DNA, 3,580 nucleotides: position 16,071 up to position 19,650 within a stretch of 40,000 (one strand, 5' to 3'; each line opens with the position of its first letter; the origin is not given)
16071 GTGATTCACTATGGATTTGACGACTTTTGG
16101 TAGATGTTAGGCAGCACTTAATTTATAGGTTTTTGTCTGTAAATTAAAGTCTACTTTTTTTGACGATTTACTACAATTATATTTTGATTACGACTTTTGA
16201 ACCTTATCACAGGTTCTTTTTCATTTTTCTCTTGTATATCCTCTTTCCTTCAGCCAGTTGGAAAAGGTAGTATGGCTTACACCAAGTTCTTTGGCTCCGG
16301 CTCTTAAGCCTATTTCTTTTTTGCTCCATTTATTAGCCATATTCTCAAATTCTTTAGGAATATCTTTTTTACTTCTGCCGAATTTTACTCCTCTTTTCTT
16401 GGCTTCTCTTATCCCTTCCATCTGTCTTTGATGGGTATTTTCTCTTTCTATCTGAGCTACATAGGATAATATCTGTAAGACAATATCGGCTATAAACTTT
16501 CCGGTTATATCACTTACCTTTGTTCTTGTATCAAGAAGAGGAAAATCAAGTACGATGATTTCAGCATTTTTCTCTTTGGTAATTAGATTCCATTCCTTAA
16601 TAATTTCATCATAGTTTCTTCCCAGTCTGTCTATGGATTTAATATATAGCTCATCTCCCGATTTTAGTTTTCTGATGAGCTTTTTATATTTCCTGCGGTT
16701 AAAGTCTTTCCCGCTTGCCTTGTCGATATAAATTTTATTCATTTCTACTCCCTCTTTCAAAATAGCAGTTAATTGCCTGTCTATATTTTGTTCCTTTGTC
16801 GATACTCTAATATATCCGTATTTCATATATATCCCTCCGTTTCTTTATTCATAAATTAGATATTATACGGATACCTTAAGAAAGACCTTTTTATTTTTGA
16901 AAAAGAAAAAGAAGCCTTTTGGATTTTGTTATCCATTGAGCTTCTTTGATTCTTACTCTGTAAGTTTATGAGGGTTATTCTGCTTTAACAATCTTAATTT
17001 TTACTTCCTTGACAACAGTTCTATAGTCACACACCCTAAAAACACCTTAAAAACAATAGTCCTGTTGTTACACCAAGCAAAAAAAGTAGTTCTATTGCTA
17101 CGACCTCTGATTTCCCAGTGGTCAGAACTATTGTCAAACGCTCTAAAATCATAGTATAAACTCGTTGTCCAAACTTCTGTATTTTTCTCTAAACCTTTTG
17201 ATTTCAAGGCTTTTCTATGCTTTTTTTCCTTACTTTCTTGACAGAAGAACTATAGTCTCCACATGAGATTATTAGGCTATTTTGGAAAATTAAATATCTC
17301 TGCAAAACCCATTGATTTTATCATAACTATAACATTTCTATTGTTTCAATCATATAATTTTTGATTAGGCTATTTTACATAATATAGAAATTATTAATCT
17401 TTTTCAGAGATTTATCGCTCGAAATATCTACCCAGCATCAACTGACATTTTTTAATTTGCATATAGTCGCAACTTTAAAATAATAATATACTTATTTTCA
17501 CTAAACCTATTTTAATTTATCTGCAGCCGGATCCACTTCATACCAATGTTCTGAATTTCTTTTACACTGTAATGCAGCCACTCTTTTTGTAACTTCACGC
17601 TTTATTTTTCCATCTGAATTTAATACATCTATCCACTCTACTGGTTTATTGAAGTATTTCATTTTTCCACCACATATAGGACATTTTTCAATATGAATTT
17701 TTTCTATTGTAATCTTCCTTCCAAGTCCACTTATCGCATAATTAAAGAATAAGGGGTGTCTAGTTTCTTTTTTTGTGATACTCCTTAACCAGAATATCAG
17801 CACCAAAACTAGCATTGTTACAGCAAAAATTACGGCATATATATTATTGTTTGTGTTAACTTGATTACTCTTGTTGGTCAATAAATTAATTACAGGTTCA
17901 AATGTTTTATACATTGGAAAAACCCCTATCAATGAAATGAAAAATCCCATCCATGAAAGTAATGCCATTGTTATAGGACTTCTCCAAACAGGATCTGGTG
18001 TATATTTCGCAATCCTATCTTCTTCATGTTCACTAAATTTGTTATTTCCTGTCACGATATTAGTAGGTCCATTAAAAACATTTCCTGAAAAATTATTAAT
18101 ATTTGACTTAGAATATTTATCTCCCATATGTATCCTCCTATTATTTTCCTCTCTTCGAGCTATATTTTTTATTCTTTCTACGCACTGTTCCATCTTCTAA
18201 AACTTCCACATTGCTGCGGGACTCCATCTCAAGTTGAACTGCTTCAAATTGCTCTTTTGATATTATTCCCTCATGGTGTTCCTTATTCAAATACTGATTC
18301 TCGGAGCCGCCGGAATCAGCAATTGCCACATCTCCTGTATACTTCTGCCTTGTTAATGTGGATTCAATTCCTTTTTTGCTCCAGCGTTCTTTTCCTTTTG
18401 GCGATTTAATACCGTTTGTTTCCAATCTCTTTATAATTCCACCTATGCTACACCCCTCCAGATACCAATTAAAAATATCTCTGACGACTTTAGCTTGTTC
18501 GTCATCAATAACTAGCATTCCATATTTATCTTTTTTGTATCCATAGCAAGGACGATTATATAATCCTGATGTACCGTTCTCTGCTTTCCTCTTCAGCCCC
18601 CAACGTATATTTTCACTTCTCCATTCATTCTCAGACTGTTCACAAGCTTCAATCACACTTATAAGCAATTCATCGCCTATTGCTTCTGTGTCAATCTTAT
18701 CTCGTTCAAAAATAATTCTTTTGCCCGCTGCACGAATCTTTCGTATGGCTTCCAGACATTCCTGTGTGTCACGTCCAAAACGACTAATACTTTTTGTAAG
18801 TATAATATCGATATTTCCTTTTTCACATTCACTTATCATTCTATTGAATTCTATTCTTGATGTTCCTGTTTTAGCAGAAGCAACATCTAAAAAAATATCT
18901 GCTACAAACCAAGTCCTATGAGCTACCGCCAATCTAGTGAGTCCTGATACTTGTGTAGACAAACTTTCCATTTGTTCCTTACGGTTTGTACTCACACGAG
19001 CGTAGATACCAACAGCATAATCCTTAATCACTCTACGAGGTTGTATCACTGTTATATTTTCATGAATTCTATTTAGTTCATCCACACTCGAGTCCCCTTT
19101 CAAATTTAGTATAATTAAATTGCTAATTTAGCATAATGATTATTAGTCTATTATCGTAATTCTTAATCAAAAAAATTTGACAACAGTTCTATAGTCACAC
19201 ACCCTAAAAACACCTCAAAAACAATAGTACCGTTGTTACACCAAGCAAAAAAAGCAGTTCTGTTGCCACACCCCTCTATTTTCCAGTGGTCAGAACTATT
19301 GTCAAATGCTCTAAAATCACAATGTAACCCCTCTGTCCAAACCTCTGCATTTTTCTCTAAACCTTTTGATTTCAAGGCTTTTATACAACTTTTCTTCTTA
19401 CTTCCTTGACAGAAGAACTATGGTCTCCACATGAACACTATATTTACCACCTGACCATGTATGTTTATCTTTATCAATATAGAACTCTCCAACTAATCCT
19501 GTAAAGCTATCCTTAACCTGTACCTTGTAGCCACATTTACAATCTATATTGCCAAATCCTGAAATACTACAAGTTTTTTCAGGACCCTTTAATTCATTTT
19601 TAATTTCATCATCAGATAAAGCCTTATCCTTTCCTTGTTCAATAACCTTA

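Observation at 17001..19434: Two 258-bp direct repeats, each upstream of a serine recombinase gene, bracket a 2-gene cassette and duplicate the last 11 codons of a tail gene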

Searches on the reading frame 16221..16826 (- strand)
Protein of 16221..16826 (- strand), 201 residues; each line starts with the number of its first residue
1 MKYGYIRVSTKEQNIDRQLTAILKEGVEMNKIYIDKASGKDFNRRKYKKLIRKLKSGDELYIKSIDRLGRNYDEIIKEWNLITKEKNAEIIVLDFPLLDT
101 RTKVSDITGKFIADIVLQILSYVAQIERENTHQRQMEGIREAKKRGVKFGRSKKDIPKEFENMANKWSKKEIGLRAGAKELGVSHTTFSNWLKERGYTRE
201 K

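Call 7: search_protein_families(library=pfam, proteins=[window:16221-16826:-], max_evalue=0.01)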
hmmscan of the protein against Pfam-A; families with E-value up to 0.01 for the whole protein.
window:16221-16826:- (201 aa): 3 families
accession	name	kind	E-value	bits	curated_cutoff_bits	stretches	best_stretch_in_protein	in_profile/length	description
PF00239.26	Resolvase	-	7.1e-30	104.4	23.3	1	3-147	2-144/145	Resolvase, N terminal domain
PF12080.14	GldM_4th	-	0.009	17.1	24.6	0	37-81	64-107/114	GldM C-terminal domain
PF18024.7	HTH_50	-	0.0094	16.1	27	0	175-193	27-45/50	Helix-turn-helix domain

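Call 8: search_protein_families(library=phrogs, proteins=[window:16221-16826:-], max_evalue=0.001)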
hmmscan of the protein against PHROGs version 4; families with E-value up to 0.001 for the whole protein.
window:16221-16826:- (201 aa): 4 families
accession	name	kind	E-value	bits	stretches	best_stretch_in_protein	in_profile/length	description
phrog_125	-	DNA, RNA and nucleotide metabolism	3e-52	178.7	1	1-200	21-208/254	DNA invertase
phrog_95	-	integration and excision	1.6e-15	57.8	1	4-147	92-238/651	integrase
phrog_8275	-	DNA, RNA and nucleotide metabolism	3e-08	34.4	1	3-52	3-50/51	DNA invertase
phrog_6620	-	integration and excision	3.7e-06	27.7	1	4-142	60-197/201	transposase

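Call 44: find_encoding_contigs(protein=window:16221-16826:-, flank=10000, max_places=8)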
Protein window:16221-16826:- (201 aa): no gene with exactly this product is on record in the collection.

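Call 74: search_protein_families(library=padloc, proteins=[window:16221-16826:-], max_evalue=0.001)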
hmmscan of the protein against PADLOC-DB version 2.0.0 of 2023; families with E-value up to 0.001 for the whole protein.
window:16221-16826:- (201 aa): 0 families

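Call 93: search_protein_families(library=ncbifam, proteins=[window:16221-16826:-], max_evalue=0.001)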
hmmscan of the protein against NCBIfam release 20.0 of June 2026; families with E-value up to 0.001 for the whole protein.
window:16221-16826:- (201 aa): 4 families
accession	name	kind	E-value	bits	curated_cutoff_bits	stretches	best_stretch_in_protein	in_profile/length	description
NF009949.0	PRK13413.1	equivalog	5.8e-17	62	272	1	1-198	1-199/203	master DNA invertase Mpi family serine-type recombinase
NF041201.1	recomb_XisF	equivalog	8.3e-15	54.7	375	1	2-146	1-140/465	fdxN element excision recombinase XisF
NF033518.0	transpos_IS607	equivalog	2.1e-07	30.7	110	1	4-94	58-153/187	IS607 family transposase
NF047344.1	SCCmet_CcrA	equivalog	4.4e-06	26.1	700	1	4-146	6-146/442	cassette chromosome recombinase CcrA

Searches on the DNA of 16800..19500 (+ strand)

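Call 11: search_dna_similar(query=window:16990-17280:+, collection=phages, mode=distant, max_evalue=0.001, max_rows=30)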
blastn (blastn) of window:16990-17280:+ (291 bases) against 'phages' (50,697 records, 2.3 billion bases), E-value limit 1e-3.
No match.

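Call 12: search_dna_similar(query=window:16990-17280:+, collection=plasmids, mode=distant, max_evalue=0.001, max_rows=30)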
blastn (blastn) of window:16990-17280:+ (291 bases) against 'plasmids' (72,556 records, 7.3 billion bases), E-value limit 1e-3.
No match.

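Call 70: search_rna_families(source=window, start=16800, end=19500, threshold=evalue, max_evalue=1)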
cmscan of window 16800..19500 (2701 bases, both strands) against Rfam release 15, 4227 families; matches with E-value up to 1: 0.
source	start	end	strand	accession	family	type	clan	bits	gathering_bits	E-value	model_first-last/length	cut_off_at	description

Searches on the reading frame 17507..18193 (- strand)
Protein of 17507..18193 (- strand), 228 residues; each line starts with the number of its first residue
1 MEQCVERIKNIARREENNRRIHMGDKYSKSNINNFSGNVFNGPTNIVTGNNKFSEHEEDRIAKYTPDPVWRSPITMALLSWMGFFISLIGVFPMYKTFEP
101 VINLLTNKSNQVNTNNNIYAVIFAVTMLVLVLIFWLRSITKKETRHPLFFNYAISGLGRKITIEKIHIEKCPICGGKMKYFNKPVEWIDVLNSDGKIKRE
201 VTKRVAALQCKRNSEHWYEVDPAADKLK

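Call 7: search_protein_families(library=pfam, proteins=[window:17507-18193:-], max_evalue=0.01)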
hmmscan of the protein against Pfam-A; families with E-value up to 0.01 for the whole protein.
window:17507-18193:- (228 aa): 0 families

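Call 8: search_protein_families(library=phrogs, proteins=[window:17507-18193:-], max_evalue=0.001)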
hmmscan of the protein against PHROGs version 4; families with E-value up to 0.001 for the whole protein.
window:17507-18193:- (228 aa): 0 families

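Call 74: search_protein_families(library=padloc, proteins=[window:17507-18127:-], max_evalue=0.001)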
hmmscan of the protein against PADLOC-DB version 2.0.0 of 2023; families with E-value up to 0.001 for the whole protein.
window:17507-18127:- (206 aa): 0 families

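Call 93: search_protein_families(library=ncbifam, proteins=[window:17507-18127:-], max_evalue=0.001)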
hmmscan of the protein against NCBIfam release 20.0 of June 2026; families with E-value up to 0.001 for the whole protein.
window:17507-18127:- (206 aa): 0 families

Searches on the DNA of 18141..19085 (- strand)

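Call 69: search_rna_families(sources=[L103, L094, L029, L088], threshold=gathering)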
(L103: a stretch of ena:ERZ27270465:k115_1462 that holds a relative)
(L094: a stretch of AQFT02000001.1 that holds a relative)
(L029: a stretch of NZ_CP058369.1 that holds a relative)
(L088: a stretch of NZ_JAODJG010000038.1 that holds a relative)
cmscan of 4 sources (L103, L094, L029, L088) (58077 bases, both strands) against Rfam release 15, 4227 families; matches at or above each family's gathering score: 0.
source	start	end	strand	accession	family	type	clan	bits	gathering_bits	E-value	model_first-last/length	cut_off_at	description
